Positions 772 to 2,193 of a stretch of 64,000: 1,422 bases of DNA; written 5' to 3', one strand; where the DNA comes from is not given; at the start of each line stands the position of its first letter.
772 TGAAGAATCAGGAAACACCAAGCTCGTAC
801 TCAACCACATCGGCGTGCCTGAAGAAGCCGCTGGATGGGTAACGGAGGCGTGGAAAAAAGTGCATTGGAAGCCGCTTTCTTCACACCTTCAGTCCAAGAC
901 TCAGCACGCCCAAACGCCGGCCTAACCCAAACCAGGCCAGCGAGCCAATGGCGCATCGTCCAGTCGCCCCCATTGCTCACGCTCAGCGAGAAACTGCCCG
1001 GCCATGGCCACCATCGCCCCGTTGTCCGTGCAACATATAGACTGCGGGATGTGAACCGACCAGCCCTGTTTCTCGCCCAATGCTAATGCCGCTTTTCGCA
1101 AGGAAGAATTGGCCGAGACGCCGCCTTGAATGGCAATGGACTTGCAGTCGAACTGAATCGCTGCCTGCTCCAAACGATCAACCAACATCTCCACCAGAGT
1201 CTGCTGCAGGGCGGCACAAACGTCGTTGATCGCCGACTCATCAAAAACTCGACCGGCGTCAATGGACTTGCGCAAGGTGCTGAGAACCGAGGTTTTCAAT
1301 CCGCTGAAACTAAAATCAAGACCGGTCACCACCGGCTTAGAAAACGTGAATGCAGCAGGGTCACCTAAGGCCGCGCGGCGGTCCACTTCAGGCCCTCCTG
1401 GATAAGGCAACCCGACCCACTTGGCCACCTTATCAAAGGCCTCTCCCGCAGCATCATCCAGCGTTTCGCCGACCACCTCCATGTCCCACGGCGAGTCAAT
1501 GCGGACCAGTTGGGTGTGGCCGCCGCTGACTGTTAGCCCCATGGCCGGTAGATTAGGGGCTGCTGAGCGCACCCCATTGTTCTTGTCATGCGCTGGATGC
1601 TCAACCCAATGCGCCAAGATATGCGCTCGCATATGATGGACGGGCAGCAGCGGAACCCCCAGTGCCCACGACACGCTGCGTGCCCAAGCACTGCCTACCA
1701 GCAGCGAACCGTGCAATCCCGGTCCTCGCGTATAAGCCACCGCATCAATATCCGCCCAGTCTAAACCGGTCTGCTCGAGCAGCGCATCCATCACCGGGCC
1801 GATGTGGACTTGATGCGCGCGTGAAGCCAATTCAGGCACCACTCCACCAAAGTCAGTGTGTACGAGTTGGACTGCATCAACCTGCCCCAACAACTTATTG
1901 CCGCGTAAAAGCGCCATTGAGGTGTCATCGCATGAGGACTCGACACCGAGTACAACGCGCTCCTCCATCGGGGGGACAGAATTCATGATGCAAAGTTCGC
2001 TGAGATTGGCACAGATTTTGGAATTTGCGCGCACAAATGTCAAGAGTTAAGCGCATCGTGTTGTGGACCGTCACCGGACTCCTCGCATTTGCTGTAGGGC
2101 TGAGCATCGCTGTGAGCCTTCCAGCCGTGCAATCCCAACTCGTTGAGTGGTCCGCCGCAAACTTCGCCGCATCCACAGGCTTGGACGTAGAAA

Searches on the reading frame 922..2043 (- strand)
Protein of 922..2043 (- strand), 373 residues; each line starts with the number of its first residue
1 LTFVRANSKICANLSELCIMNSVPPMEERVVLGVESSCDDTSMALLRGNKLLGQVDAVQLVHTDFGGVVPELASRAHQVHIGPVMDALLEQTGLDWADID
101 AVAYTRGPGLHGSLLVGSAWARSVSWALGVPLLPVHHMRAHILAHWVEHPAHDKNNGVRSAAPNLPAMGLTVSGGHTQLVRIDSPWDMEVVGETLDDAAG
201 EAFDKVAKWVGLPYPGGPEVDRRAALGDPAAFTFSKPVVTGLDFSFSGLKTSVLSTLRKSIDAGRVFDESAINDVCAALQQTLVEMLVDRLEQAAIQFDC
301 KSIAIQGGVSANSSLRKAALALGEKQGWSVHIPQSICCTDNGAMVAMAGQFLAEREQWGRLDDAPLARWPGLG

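Call 62: search_protein_families(library=pfam, proteins=[window:922-2043:-], max_evalue=0.00001)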
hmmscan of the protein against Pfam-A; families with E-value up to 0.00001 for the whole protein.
window:922-2043:- (373 aa): 2 families
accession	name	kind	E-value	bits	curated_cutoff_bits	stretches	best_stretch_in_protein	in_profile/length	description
PF00814.31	TsaD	-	1.5e-80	271.1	24.8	1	51-346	2-263/264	tRNA N6-adenosine threonylcarbamoyltransferase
PF22521.2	HypF_C_2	-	5.2e-08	33.4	27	1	268-342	162-236/241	Carbamoyltransferase, Kae1-like Domain, second subdomain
